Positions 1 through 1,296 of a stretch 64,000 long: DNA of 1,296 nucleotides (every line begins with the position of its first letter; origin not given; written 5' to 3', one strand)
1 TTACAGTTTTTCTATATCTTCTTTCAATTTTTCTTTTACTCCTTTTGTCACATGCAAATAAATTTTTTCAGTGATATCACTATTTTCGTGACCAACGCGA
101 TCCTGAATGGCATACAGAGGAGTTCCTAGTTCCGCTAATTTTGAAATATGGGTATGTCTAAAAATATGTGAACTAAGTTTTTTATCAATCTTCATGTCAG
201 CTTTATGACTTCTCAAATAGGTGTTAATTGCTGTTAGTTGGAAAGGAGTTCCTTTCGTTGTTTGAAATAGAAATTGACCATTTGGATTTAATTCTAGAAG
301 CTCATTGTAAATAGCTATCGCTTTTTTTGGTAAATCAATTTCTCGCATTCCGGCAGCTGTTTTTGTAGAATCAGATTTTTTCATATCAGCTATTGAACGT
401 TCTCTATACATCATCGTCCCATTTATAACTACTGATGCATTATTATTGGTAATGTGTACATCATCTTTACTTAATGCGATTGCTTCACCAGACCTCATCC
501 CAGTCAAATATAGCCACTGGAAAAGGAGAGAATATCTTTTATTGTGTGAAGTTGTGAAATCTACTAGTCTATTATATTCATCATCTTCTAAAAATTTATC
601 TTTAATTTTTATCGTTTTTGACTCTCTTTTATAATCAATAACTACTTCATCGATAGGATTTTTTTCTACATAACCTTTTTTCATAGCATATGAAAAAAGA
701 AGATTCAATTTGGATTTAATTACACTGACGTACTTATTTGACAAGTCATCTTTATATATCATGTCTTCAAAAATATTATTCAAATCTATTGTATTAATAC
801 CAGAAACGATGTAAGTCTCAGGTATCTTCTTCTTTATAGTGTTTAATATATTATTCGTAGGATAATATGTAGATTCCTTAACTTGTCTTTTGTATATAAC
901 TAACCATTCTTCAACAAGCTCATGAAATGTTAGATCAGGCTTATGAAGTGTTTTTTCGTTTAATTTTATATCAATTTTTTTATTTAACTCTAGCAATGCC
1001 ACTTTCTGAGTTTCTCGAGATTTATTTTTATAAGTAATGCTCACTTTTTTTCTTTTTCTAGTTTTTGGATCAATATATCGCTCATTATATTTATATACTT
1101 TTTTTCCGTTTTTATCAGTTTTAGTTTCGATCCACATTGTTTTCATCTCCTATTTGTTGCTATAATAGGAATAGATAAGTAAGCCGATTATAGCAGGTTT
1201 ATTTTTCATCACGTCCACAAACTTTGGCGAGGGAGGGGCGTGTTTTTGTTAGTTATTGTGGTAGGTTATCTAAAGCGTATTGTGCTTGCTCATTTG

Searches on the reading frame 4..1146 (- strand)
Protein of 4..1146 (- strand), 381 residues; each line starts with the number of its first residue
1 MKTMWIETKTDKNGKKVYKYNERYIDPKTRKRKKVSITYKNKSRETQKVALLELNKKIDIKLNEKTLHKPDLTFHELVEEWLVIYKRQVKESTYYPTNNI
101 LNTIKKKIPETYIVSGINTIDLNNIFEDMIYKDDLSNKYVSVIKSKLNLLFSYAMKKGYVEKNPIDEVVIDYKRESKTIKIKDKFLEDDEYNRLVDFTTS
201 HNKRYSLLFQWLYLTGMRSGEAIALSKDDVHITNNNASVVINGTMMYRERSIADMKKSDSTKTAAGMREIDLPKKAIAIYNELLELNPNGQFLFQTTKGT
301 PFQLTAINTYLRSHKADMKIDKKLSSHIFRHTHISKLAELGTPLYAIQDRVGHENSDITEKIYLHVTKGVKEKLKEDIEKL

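Call 88: search_protein_families(library=phrogs, proteins=[window:4-1146:-], max_evalue=0.00001)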
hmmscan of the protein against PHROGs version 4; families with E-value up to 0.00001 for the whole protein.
window:4-1146:- (381 aa): 5 families
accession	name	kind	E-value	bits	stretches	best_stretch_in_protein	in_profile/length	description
phrog_1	-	integration and excision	3.3e-65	222.5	1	4-380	108-446/611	integrase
phrog_216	-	integration and excision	3.7e-33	115.9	1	142-369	17-227/301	integrase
phrog_7685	-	integration and excision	1.7e-17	64.8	1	260-380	121-237/240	integrase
phrog_37757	-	unknown function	1.7e-09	38.6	1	4-58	1-55/58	-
phrog_7244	-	integration and excision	2.1e-09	38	1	22-230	23-223/263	integrase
